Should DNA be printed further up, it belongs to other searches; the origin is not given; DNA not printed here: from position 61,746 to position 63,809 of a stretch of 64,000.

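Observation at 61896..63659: Sigma-54 enhancer-binding protein with an additional C-terminal PilZ-like domain after the HTH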

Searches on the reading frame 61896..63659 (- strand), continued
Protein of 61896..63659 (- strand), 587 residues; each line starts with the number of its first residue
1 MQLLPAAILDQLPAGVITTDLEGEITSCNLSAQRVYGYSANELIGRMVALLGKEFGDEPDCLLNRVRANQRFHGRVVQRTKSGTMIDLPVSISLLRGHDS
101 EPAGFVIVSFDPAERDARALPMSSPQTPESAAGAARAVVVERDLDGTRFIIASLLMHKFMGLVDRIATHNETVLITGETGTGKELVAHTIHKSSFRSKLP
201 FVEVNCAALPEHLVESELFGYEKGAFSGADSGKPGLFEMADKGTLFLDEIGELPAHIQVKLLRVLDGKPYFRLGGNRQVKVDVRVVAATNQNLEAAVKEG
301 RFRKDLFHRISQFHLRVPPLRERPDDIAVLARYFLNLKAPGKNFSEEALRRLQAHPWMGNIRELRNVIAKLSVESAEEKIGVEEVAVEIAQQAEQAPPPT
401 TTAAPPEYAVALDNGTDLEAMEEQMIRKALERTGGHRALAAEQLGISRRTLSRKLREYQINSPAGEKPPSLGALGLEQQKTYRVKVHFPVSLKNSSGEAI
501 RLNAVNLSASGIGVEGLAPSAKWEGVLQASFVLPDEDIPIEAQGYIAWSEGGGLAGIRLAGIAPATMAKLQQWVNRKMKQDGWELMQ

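Call 5: find_homologous_proteins(query=window:61896-63659:-, max_evalue=1e-10)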
Query window:61896-63659:- (587 aa): 8000 proteins with E <= 1e-10 among 8000 candidates; the best 120 are listed.
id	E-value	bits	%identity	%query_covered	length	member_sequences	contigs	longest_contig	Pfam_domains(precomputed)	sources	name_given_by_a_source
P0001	0.0e+0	1300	100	100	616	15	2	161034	PF07238.20,PF13426.14,PF13188.14,PF00158.33,PF25601.2,PF02954.26,PF18024.8,PF08448.17,PF00989.32,PF14532.13,PF07728.21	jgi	jgi:PAS domain S-box-containing protein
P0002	0.0e+0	1169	90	100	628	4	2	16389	PF07238.20,PF13426.14,PF13188.14,PF00158.33,PF25601.2,PF02954.26,PF18024.8,PF08448.17,PF00989.32,PF14532.13,PF07728.21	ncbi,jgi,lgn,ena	jgi:PAS domain S-box-containing protein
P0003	0.0e+0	1082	85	100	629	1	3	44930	PF13426.14,PF00158.33,PF25601.2,PF02954.26,PF08448.17,PF00989.32,PF14532.13,PF07728.21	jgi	jgi:PAS domain S-box-containing protein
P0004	0.0e+0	1079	85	100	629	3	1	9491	PF07238.20,PF13426.14,PF00158.33,PF25601.2,PF02954.26,PF18024.8,PF08448.17,PF00004.36,PF00989.32,PF14532.13,PF07728.21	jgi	jgi:PAS domain S-box-containing protein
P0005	0.0e+0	1034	82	100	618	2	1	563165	PF07238.20,PF13426.14,PF00158.33,PF25601.2,PF02954.26,PF08448.17,PF00989.32,PF14532.13,PF07728.21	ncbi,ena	-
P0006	1.1e-284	964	77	100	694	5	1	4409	PF07238.20,PF13426.14,PF00158.33,PF25601.2,PF02954.26,PF08448.17,PF00989.32,PF14532.13,PF07728.21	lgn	-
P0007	3.6e-270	916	72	99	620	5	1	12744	PF13426.14,PF14532.13,PF07728.21,PF07238.20,PF08447.19,PF00158.33,PF07724.21,PF25601.2,PF02954.26,PF18024.8,PF08448.17,PF00989.32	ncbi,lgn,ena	-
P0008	1.2e-263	894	73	99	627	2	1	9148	PF13426.14,PF00158.33,PF07724.21,PF25601.2,PF02954.26,PF18024.8,PF08448.17,PF00989.32,PF14532.13,PF07728.21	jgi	jgi:PAS domain S-box-containing protein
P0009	1.7e-240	818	66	99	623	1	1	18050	PF07238.20,PF13426.14,PF00158.33,PF07724.21,PF25601.2,PF02954.26,PF18024.8,PF08448.17,PF00989.32,PF14532.13,PF07728.21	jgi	jgi:PAS domain S-box-containing protein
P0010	3.9e-227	774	62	99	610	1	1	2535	PF13426.14,PF00004.36,PF14532.13,PF07728.21,PF07238.20,PF08447.19,PF00158.33,PF07724.21,PF25601.2,PF02954.26,PF18024.8,PF08448.17,PF00989.32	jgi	jgi:PAS domain S-box-containing protein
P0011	5.4e-227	773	62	99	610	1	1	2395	PF13426.14,PF14532.13,PF07728.21,PF07238.20,PF08447.19,PF00158.33,PF07724.21,PF25601.2,PF02954.26,PF18024.8,PF08448.17,PF00989.32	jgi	jgi:two-component system response regulator AtoC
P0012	1.4e-226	772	62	99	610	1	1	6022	PF07238.20,PF08447.19,PF00158.33,PF07724.21,PF25601.2,PF02954.26,PF18024.8,PF08448.17,PF00989.32,PF14532.13,PF07728.21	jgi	jgi:PAS domain S-box-containing protein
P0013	5.3e-226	770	62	99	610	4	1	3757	PF07238.20,PF08447.19,PF13426.14,PF00158.33,PF25601.2,PF02954.26,PF18024.8,PF08448.17,PF00989.32,PF14532.13,PF07728.21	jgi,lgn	-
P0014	5.9e-226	770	61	99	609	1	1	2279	PF07238.20,PF08447.19,PF13426.14,PF00158.33,PF07724.21,PF25601.2,PF02954.26,PF08448.17,PF00989.32,PF14532.13,PF07728.21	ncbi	-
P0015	5.0e-225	767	61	99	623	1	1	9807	PF13426.14,PF14532.13,PF07728.21,PF07238.20,PF08447.19,PF00158.33,PF07724.21,PF25601.2,PF02954.26,PF18024.8,PF08448.17,PF00989.32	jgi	jgi:PAS domain S-box-containing protein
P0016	1.1e-223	762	62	99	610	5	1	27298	PF07238.20,PF08447.19,PF13426.14,PF00158.33,PF25601.2,PF02954.26,PF08448.17,PF00004.36,PF00989.32,PF14532.13,PF07728.21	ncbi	-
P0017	1.1e-221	756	60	99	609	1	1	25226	PF07238.20,PF13426.14,PF00158.33,PF07724.21,PF25601.2,PF02954.26,PF18024.8,PF08448.17,PF00989.32,PF14532.13,PF07728.21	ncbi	-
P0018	1.7e-221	755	61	99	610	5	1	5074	PF13426.14,PF14532.13,PF07728.21,PF07238.20,PF08447.19,PF00158.33,PF07724.21,PF25601.2,PF02954.26,PF18024.8,PF08448.17,PF00989.32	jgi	jgi:PAS domain S-box-containing protein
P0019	1.1e-220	752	61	99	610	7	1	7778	PF13426.14,PF14532.13,PF07728.21,PF07238.20,PF08447.19,PF00158.33,PF07724.21,PF25601.2,PF02954.26,PF18024.8,PF08448.17,PF00989.32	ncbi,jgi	-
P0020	1.3e-220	752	60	100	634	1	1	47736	PF07238.20,PF13426.14,PF00158.33,PF25601.2,PF02954.26,PF00004.36,PF00989.32,PF14532.13,PF07728.21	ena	-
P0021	3.2e-220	751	60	100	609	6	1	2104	PF07238.20,PF13426.14,PF00158.33,PF07724.21,PF25601.2,PF02954.26,PF08448.17,PF00989.32,PF14532.13,PF07728.21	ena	-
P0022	1.2e-218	746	60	99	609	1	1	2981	PF13426.14,PF00004.36,PF14532.13,PF07728.21,PF07238.20,PF08447.19,PF00158.33,PF07724.21,PF25601.2,PF02954.26,PF18024.8,PF08448.17,PF00989.32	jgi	jgi:PAS domain S-box-containing protein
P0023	9.3e-213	726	59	99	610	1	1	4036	PF07238.20,PF13426.14,PF00158.33,PF07724.21,PF25601.2,PF02954.26,PF08448.17,PF00004.36,PF00989.32,PF14532.13,PF07728.21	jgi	jgi:PAS domain S-box-containing protein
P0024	4.1e-212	724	60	97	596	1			PF07238.20,PF08447.19,PF13426.14,PF00158.33,PF25601.2,PF02954.26,PF08448.17,PF00989.32,PF14532.13,PF07728.21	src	-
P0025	7.5e-212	723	59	99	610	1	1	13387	PF07238.20,PF13426.14,PF00158.33,PF07724.21,PF25601.2,PF02954.26,PF08448.17,PF00004.36,PF00989.32,PF14532.13,PF07728.21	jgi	jgi:PAS domain S-box-containing protein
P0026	9.7e-210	716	59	100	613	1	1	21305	PF07238.20,PF13426.14,PF13188.14,PF00158.33,PF25601.2,PF02954.26,PF08448.17,PF00004.36,PF00989.32,PF14532.13,PF07728.21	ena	-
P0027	1.4e-208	712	59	99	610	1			PF13426.14,PF14532.13,PF07728.21,PF07238.20,PF08447.19,PF00158.33,PF07724.21,PF25601.2,PF02954.26,PF18024.8,PF08448.17,PF00989.32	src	-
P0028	4.3e-208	711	58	100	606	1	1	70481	PF13426.14,PF13188.14,PF00004.36,PF14532.13,PF07728.21,PF07238.20,PF00158.33,PF25601.2,PF02954.26,PF18024.8,PF08448.17,PF00989.32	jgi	jgi:PAS domain S-box-containing protein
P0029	6.6e-201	687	57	99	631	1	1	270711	PF13426.14,PF14532.13,PF07728.21,PF07238.20,PF08447.19,PF00158.33,PF07724.21,PF25601.2,PF02954.26,PF18024.8,PF08448.17,PF00989.32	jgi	jgi:PAS domain S-box-containing protein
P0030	1.6e-200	686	58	99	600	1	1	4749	PF07238.20,PF13426.14,PF13188.14,PF00158.33,PF07724.21,PF25601.2,PF02954.26,PF18024.8,PF00989.32,PF14532.13,PF07728.21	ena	-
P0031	2.8e-200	685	57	99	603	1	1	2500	PF07238.20,PF13426.14,PF00158.33,PF07724.21,PF25601.2,PF02954.26,PF18024.8,PF00989.32,PF14532.13,PF07728.21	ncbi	-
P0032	8.6e-198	677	69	77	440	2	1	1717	PF07238.20,PF00158.33,PF07724.21,PF25601.2,PF02954.26,PF18024.8,PF14532.13,PF07728.21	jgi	jgi:transcriptional regulator with PAS, ATPase and Fis domain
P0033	9.5e-198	677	57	99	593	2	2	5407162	PF07238.20,PF13426.14,PF00158.33,PF07724.21,PF25601.2,PF02954.26,PF18024.8,PF08448.17,PF00989.32,PF14532.13,PF07728.21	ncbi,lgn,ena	-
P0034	2.6e-197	675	57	99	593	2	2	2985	PF07238.20,PF13426.14,PF00158.33,PF07724.21,PF25601.2,PF02954.26,PF08448.17,PF00989.32,PF14532.13,PF07728.21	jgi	jgi:PAS domain S-box-containing protein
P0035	2.1e-196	672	60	94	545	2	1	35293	PF07238.20,PF00158.33,PF07724.21,PF25601.2,PF02954.26,PF18024.8,PF14532.13,PF07728.21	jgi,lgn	-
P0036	2.4e-196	672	57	99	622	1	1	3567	PF07238.20,PF13426.14,PF00158.33,PF07724.21,PF25601.2,PF02954.26,PF18024.8,PF08448.17,PF00989.32,PF14532.13,PF07728.21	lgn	-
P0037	3.4e-196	671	55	99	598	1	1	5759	PF13426.14,PF14532.13,PF07728.21,PF07238.20,PF08447.19,PF00158.33,PF07724.21,PF25601.2,PF02954.26,PF18024.8,PF08448.17,PF00989.32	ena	-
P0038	5.8e-196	671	56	99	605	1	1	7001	PF13426.14,PF14532.13,PF07728.21,PF07238.20,PF08447.19,PF00158.33,PF07724.21,PF25601.2,PF02954.26,PF18024.8,PF08448.17,PF00989.32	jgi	jgi:PAS domain S-box-containing protein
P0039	6.4e-196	671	57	98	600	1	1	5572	PF07238.20,PF13426.14,PF00158.33,PF07724.21,PF25601.2,PF02954.26,PF18024.8,PF08448.17,PF00989.32,PF14532.13,PF07728.21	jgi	jgi:PAS domain S-box-containing protein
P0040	1.0e-195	670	57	99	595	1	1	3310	PF13426.14,PF14532.13,PF07728.21,PF07238.20,PF08447.19,PF00158.33,PF07724.21,PF25601.2,PF02954.26,PF18024.8,PF08448.17,PF00989.32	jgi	jgi:two-component system, NtrC family, response regulator AtoC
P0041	1.8e-195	669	56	99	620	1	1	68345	PF07238.20,PF13426.14,PF00158.33,PF07724.21,PF25601.2,PF02954.26,PF18024.8,PF08448.17,PF00989.32,PF14532.13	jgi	jgi:PAS domain S-box-containing protein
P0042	1.9e-195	669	55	99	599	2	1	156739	PF13426.14,PF14532.13,PF07728.21,PF07238.20,PF08447.19,PF00158.33,PF07724.21,PF25601.2,PF02954.26,PF18024.8,PF08448.17,PF00989.32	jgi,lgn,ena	-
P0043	2.0e-195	669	56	99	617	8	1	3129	PF07238.20,PF13426.14,PF00158.33,PF25601.2,PF02954.26,PF18024.8,PF08448.17,PF00989.32,PF14532.13,PF07728.21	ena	-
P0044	2.3e-195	669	56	98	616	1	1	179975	PF07238.20,PF08447.19,PF13426.14,PF00158.33,PF07724.21,PF25601.2,PF02954.26,PF18024.8,PF08448.17,PF00989.32,PF14532.13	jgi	jgi:PAS domain S-box-containing protein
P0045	2.5e-195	669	56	99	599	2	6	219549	PF13426.14,PF14532.13,PF07728.21,PF07238.20,PF08447.19,PF00158.33,PF07724.21,PF25601.2,PF02954.26,PF18024.8,PF08448.17,PF00989.32,PF01078.28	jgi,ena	-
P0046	3.1e-195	668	56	99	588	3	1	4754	PF07238.20,PF13426.14,PF00158.33,PF07724.21,PF25601.2,PF02954.26,PF18024.8,PF08448.17,PF00989.32,PF14532.13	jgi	-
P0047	3.3e-195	668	58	94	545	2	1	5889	PF07238.20,PF00158.33,PF07724.21,PF25601.2,PF02954.26,PF18024.8,PF14532.13,PF07728.21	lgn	-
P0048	3.8e-195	668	56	99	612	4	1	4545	PF13426.14,PF14532.13,PF07728.21,PF07238.20,PF08447.19,PF00158.33,PF07724.21,PF25601.2,PF02954.26,PF18024.8,PF08448.17,PF00989.32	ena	-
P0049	7.0e-195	667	56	98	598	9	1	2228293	PF07238.20,PF13426.14,PF00158.33,PF07724.21,PF25601.2,PF02954.26,PF18024.8,PF08448.17,PF00989.32,PF14532.13,PF07728.21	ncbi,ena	-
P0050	7.7e-195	667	57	98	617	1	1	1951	PF07238.20,PF13426.14,PF00158.33,PF25601.2,PF02954.26,PF18024.8,PF08448.17,PF00989.32,PF14532.13,PF07728.21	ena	-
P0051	8.3e-195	667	56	99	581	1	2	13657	PF07238.20,PF13426.14,PF00158.33,PF07724.21,PF25601.2,PF02954.26,PF18024.8,PF08448.17,PF00989.32,PF14532.13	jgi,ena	jgi:PAS domain S-box-containing protein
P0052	8.9e-195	667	56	99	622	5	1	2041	PF07238.20,PF13426.14,PF00158.33,PF07724.21,PF25601.2,PF02954.26,PF18024.8,PF08448.17,PF00989.32,PF14532.13,PF07728.21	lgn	-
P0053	9.9e-195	667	54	99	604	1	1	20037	PF13426.14,PF14532.13,PF07728.21,PF07238.20,PF08447.19,PF00158.33,PF07724.21,PF25601.2,PF02954.26,PF18024.8,PF08448.17,PF00989.32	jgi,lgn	jgi:PAS domain S-box-containing protein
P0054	1.1e-194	666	56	99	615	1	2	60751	PF07238.20,PF13426.14,PF00158.33,PF07724.21,PF25601.2,PF02954.26,PF18024.8,PF08448.17,PF14532.13,PF07728.21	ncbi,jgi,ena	jgi:PAS domain S-box-containing protein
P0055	1.5e-194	666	56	98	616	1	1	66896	PF07238.20,PF08447.19,PF13426.14,PF00158.33,PF07724.21,PF25601.2,PF02954.26,PF18024.8,PF08448.17,PF00989.32,PF14532.13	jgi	jgi:PAS domain S-box-containing protein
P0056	1.7e-194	666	55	99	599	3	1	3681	PF13426.14,PF14532.13,PF07728.21,PF07238.20,PF08447.19,PF00158.33,PF07724.21,PF25601.2,PF02954.26,PF18024.8,PF08448.17,PF00989.32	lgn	-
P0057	2.1e-194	666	57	98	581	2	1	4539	PF07238.20,PF13426.14,PF00158.33,PF25601.2,PF02954.26,PF18024.8,PF08448.17,PF00989.32,PF14532.13,PF07728.21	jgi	jgi:PAS domain S-box-containing protein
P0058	2.1e-194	666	56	98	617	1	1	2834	PF07238.20,PF13426.14,PF00158.33,PF07724.21,PF25601.2,PF02954.26,PF18024.8,PF08448.17,PF00989.32,PF14532.13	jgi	jgi:transcriptional regulator with PAS, ATPase and Fis domain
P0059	2.3e-194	665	55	99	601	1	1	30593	PF13426.14,PF14532.13,PF07728.21,PF07238.20,PF08447.19,PF00158.33,PF07724.21,PF25601.2,PF02954.26,PF18024.8,PF08448.17,PF00989.32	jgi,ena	-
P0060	2.9e-194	665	56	98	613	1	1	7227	PF07238.20,PF08447.19,PF13426.14,PF00158.33,PF07724.21,PF25601.2,PF02954.26,PF18024.8,PF08448.17,PF00989.32,PF14532.13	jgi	jgi:PAS domain S-box-containing protein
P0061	2.9e-194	665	55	99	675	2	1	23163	PF13426.14,PF14532.13,PF07728.21,PF07238.20,PF08447.19,PF00158.33,PF07724.21,PF25601.2,PF02954.26,PF18024.8,PF08448.17,PF00989.32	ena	-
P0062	3.2e-194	665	56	99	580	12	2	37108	PF07238.20,PF13426.14,PF00158.33,PF07724.21,PF25601.2,PF02954.26,PF18024.8,PF08448.17,PF00989.32,PF14532.13,PF07728.21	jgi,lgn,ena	-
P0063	3.9e-194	665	56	99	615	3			PF07238.20,PF13426.14,PF00158.33,PF07724.21,PF25601.2,PF02954.26,PF18024.8,PF08448.17,PF00989.32,PF14532.13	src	-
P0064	4.3e-194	664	55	99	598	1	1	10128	PF07238.20,PF13426.14,PF00158.33,PF07724.21,PF25601.2,PF02954.26,PF18024.8,PF08448.17,PF00989.32,PF14532.13,PF07728.21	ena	-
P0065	6.5e-194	664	56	99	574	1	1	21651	PF07238.20,PF13426.14,PF00158.33,PF07724.21,PF25601.2,PF02954.26,PF18024.8,PF08448.17,PF14532.13,PF07728.21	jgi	jgi:transcriptional regulator with PAS, ATPase and Fis domain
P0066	6.6e-194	664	56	99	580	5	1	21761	PF13426.14,PF14532.13,PF07728.21,PF07238.20,PF08447.19,PF00158.33,PF07724.21,PF25601.2,PF02954.26,PF18024.8,PF08448.17,PF00989.32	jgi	-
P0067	7.5e-194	664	56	98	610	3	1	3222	PF07238.20,PF08447.19,PF13426.14,PF00158.33,PF07724.21,PF25601.2,PF02954.26,PF08448.17,PF00989.32,PF14532.13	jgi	jgi:PAS domain S-box-containing protein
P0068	7.9e-194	664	56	98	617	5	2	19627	PF07238.20,PF13426.14,PF00158.33,PF07724.21,PF25601.2,PF02954.26,PF18024.8,PF08448.17,PF00989.32,PF14532.13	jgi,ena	-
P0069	8.8e-194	663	56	99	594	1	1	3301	PF07238.20,PF08447.19,PF13426.14,PF00158.33,PF07724.21,PF25601.2,PF02954.26,PF18024.8,PF08448.17,PF00989.32,PF14532.13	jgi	jgi:PAS domain S-box-containing protein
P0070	1.3e-193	663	56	99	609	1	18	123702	PF07238.20,PF13426.14,PF00158.33,PF07724.21,PF25601.2,PF02954.26,PF18024.8,PF08448.17,PF00989.32,PF14532.13,PF07728.21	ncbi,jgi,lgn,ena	jgi:PAS domain S-box-containing protein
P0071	1.4e-193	663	57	99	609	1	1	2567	PF07238.20,PF13426.14,PF00158.33,PF25601.2,PF02954.26,PF18024.8,PF08448.17,PF00989.32,PF14532.13,PF07728.21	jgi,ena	-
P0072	1.6e-193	663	56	98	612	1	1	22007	PF07238.20,PF08447.19,PF13426.14,PF00158.33,PF07724.21,PF25601.2,PF02954.26,PF18024.8,PF08448.17,PF00989.32,PF14532.13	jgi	jgi:PAS domain S-box-containing protein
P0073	1.7e-193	663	55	99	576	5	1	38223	PF13426.14,PF14532.13,PF07728.21,PF07238.20,PF08447.19,PF00158.33,PF07724.21,PF25601.2,PF02954.26,PF18024.8,PF08448.17,PF00989.32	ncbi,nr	ncbi:MAG TPA: sigma 54-interacting transcriptional regulator [Terriglobales bacterium]|nr:sigma 54-i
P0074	1.7e-193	663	55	99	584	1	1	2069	PF07238.20,PF13426.14,PF00158.33,PF07724.21,PF25601.2,PF02954.26,PF18024.8,PF08448.17,PF00989.32,PF14532.13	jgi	-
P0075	2.4e-193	662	56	98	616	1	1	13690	PF07238.20,PF08447.19,PF13426.14,PF00158.33,PF07724.21,PF25601.2,PF02954.26,PF18024.8,PF08448.17,PF00989.32,PF14532.13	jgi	jgi:PAS domain S-box-containing protein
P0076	2.5e-193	662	56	98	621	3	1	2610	PF07238.20,PF08447.19,PF13426.14,PF00158.33,PF07724.21,PF25601.2,PF02954.26,PF18024.8,PF08448.17,PF00989.32,PF14532.13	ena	-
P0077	3.0e-193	662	56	99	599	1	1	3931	PF07238.20,PF13426.14,PF00158.33,PF07724.21,PF25601.2,PF02954.26,PF18024.8,PF08448.17,PF00989.32,PF14532.13,PF07728.21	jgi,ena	-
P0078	3.3e-193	662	56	99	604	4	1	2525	PF13426.14,PF14532.13,PF07728.21,PF07238.20,PF08447.19,PF00158.33,PF07724.21,PF25601.2,PF02954.26,PF18024.8,PF08448.17,PF00989.32,PF01078.28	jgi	jgi:two-component system response regulator AtoC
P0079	3.3e-193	662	56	99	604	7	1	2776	PF07238.20,PF13426.14,PF00158.33,PF07724.21,PF25601.2,PF02954.26,PF18024.8,PF08448.17,PF14532.13,PF07728.21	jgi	jgi:PAS domain S-box-containing protein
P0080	3.8e-193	661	54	99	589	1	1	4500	PF07238.20,PF08447.19,PF13426.14,PF00158.33,PF07724.21,PF25601.2,PF02954.26,PF18024.8,PF08448.17,PF14532.13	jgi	-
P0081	4.0e-193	661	56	99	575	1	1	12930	PF07238.20,PF13426.14,PF00158.33,PF07724.21,PF25601.2,PF02954.26,PF18024.8,PF08448.17,PF00989.32,PF14532.13,PF07728.21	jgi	jgi:PAS domain S-box-containing protein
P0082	4.9e-193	661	55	99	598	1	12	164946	PF07238.20,PF13426.14,PF00158.33,PF07724.21,PF25601.2,PF02954.26,PF18024.8,PF08448.17,PF00989.32,PF14532.13,PF07728.21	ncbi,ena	-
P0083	5.1e-193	661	56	99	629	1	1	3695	PF13426.14,PF14532.13,PF07728.21,PF07238.20,PF08447.19,PF00158.33,PF07724.21,PF25601.2,PF02954.26,PF18024.8,PF08448.17,PF00989.32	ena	-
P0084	5.5e-193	661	55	99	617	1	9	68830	PF07238.20,PF13426.14,PF00158.33,PF07724.21,PF25601.2,PF02954.26,PF18024.8,PF08448.17,PF00989.32,PF14532.13,PF07728.21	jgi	jgi:PAS domain S-box-containing protein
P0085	5.5e-193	661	55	99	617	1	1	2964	PF07238.20,PF13426.14,PF00158.33,PF07724.21,PF25601.2,PF02954.26,PF18024.8,PF08448.17,PF00989.32,PF14532.13,PF07728.21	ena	-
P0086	6.2e-193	661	56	97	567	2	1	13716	PF07238.20,PF13426.14,PF00158.33,PF07724.21,PF25601.2,PF02954.26,PF18024.8,PF14532.13,PF07728.21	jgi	jgi:PAS domain S-box-containing protein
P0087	6.2e-193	661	55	99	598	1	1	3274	PF13426.14,PF14532.13,PF07728.21,PF07238.20,PF08447.19,PF00158.33,PF07724.21,PF25601.2,PF02954.26,PF18024.8,PF08448.17,PF00989.32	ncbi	-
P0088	7.3e-193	660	54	99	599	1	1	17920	PF13426.14,PF14532.13,PF07728.21,PF07238.20,PF08447.19,PF00158.33,PF07724.21,PF25601.2,PF02954.26,PF18024.8,PF08448.17,PF00989.32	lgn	-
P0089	7.7e-193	660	55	99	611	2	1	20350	PF07238.20,PF08447.19,PF13426.14,PF00158.33,PF25601.2,PF02954.26,PF18024.8,PF08448.17,PF00989.32,PF14532.13,PF07728.21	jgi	-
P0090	9.4e-193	660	54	99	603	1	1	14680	PF13426.14,PF14532.13,PF07728.21,PF07238.20,PF08447.19,PF00158.33,PF07724.21,PF25601.2,PF02954.26,PF18024.8,PF08448.17,PF00989.32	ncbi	-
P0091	9.5e-193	660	55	99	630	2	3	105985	PF13426.14,PF14532.13,PF07728.21,PF07238.20,PF08447.19,PF00158.33,PF07724.21,PF25601.2,PF02954.26,PF18024.8,PF08448.17,PF00989.32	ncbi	-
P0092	1.1e-192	660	56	98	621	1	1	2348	PF07238.20,PF13426.14,PF00158.33,PF07724.21,PF25601.2,PF02954.26,PF18024.8,PF08448.17,PF00989.32,PF14532.13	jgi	jgi:PAS domain S-box-containing protein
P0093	1.3e-192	660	55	99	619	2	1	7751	PF07238.20,PF00158.33,PF07724.21,PF25601.2,PF02954.26,PF18024.8,PF14532.13,PF07728.21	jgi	jgi:PAS domain S-box-containing protein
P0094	1.5e-192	659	55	99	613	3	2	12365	PF07238.20,PF13426.14,PF00158.33,PF07724.21,PF25601.2,PF02954.26,PF18024.8,PF08448.17,PF00989.32,PF14532.13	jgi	jgi:two-component system response regulator AtoC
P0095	1.6e-192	659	56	99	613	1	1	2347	PF07238.20,PF13426.14,PF00158.33,PF25601.2,PF02954.26,PF18024.8,PF08448.17,PF00989.32,PF14532.13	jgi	jgi:PAS domain S-box-containing protein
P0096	1.6e-192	659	56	98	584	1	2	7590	PF07238.20,PF13426.14,PF00158.33,PF07724.21,PF25601.2,PF02954.26,PF18024.8,PF08448.17,PF00989.32,PF14532.13,PF07728.21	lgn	-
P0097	1.7e-192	659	56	99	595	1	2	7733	PF07238.20,PF13426.14,PF00158.33,PF07724.21,PF25601.2,PF02954.26,PF18024.8,PF14532.13,PF07728.21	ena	-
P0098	1.9e-192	659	55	99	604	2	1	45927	PF07238.20,PF08447.19,PF13426.14,PF00158.33,PF07724.21,PF25601.2,PF02954.26,PF08448.17,PF00989.32,PF14532.13,PF07728.21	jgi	jgi:PAS domain S-box-containing protein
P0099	1.9e-192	659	55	99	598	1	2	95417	PF07238.20,PF08447.19,PF13426.14,PF00158.33,PF07724.21,PF25601.2,PF02954.26,PF08448.17,PF00989.32,PF14532.13,PF07728.21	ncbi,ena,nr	ncbi:MAG: sigma 54-interacting transcriptional regulator [Acidobacteriia bacterium]|nr:sigma 54-inte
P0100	3.2e-192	658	55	98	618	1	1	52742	PF13426.14,PF14532.13,PF07728.21,PF07238.20,PF08447.19,PF00158.33,PF07724.21,PF25601.2,PF02954.26,PF18024.8,PF08448.17,PF00989.32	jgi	jgi:PAS domain S-box-containing protein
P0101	3.4e-192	658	56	99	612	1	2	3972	PF07238.20,PF13426.14,PF00158.33,PF07724.21,PF25601.2,PF02954.26,PF18024.8,PF08448.17,PF14532.13,PF07728.21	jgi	-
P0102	3.6e-192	658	54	99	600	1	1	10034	PF13426.14,PF14532.13,PF07728.21,PF07238.20,PF08447.19,PF00158.33,PF07724.21,PF25601.2,PF02954.26,PF18024.8,PF08448.17,PF00989.32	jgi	jgi:PAS domain S-box-containing protein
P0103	3.7e-192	658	56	98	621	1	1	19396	PF07238.20,PF13426.14,PF00158.33,PF25601.2,PF02954.26,PF18024.8,PF08448.17,PF00989.32,PF14532.13,PF07728.21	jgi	jgi:PAS domain S-box-containing protein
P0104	4.1e-192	658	55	99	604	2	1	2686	PF13426.14,PF14532.13,PF07728.21,PF07238.20,PF08447.19,PF00158.33,PF07724.21,PF25601.2,PF02954.26,PF18024.8,PF08448.17,PF00989.32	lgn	-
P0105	5.0e-192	658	56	98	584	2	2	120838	PF07238.20,PF13426.14,PF00158.33,PF07724.21,PF25601.2,PF02954.26,PF18024.8,PF08448.17,PF00989.32,PF14532.13,PF07728.21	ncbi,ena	ncbi:MAG: sigma 54-interacting transcriptional regulator [Terriglobales bacterium]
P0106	5.5e-192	658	56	98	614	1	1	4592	PF07238.20,PF13426.14,PF00158.33,PF07724.21,PF25601.2,PF02954.26,PF18024.8,PF08448.17,PF00989.32,PF14532.13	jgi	jgi:PAS domain S-box-containing protein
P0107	5.9e-192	657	55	99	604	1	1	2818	PF13426.14,PF14532.13,PF07728.21,PF07238.20,PF08447.19,PF00158.33,PF07724.21,PF25601.2,PF02954.26,PF18024.8,PF08448.17,PF00989.32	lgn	-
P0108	6.4e-192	657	56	98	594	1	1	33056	PF07238.20,PF13426.14,PF00158.33,PF07724.21,PF25601.2,PF02954.26,PF18024.8,PF08448.17,PF00989.32,PF14532.13,PF07728.21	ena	-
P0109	6.9e-192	657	56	99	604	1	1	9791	PF13426.14,PF14532.13,PF07728.21,PF07238.20,PF08447.19,PF00158.33,PF07724.21,PF25601.2,PF02954.26,PF18024.8,PF08448.17,PF00989.32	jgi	jgi:PAS domain S-box-containing protein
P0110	7.4e-192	657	56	98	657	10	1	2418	PF07238.20,PF13426.14,PF00158.33,PF07724.21,PF25601.2,PF02954.26,PF18024.8,PF08448.17,PF00989.32,PF14532.13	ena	-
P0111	8.0e-192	657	56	99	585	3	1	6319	PF07238.20,PF08447.19,PF13426.14,PF00158.33,PF07724.21,PF25601.2,PF02954.26,PF18024.8,PF08448.17,PF00989.32,PF14532.13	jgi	jgi:PAS domain S-box-containing protein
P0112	8.3e-192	657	54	99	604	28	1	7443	PF13426.14,PF14532.13,PF07728.21,PF07238.20,PF08447.19,PF00158.33,PF07724.21,PF25601.2,PF02954.26,PF18024.8,PF08448.17,PF00989.32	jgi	-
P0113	8.6e-192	657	56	99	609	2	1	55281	PF13426.14,PF14532.13,PF07728.21,PF07238.20,PF08447.19,PF00158.33,PF07724.21,PF25601.2,PF02954.26,PF18024.8,PF08448.17,PF00989.32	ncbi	-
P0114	8.7e-192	657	56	98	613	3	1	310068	PF07238.20,PF08447.19,PF13426.14,PF00158.33,PF07724.21,PF25601.2,PF02954.26,PF18024.8,PF08448.17,PF00989.32,PF14532.13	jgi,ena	-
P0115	9.5e-192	657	55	99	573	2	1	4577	PF13426.14,PF14532.13,PF07728.21,PF07238.20,PF08447.19,PF00158.33,PF07724.21,PF25601.2,PF02954.26,PF18024.8,PF08448.17,PF00989.32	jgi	jgi:PAS domain S-box-containing protein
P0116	9.8e-192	657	55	99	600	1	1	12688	PF07238.20,PF13426.14,PF00158.33,PF07724.21,PF25601.2,PF02954.26,PF18024.8,PF08448.17,PF00989.32,PF14532.13,PF07728.21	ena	-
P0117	1.1e-191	657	56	99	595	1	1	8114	PF07238.20,PF13426.14,PF00158.33,PF07724.21,PF25601.2,PF02954.26,PF18024.8,PF14532.13,PF07728.21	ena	-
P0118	1.1e-191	656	56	98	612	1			PF07238.20,PF13426.14,PF00158.33,PF07724.21,PF25601.2,PF02954.26,PF08448.17,PF00989.32,PF14532.13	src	-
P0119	1.4e-191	656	55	98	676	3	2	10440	PF07238.20,PF08447.19,PF13426.14,PF00158.33,PF07724.21,PF25601.2,PF02954.26,PF08448.17,PF00989.32,PF14532.13,PF07728.21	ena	-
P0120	1.5e-191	656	55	99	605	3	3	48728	PF07238.20,PF13426.14,PF00158.33,PF07724.21,PF25601.2,PF02954.26,PF18024.8,PF08448.17,PF00989.32,PF14532.13,PF07728.21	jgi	jgi:PAS domain S-box-containing protein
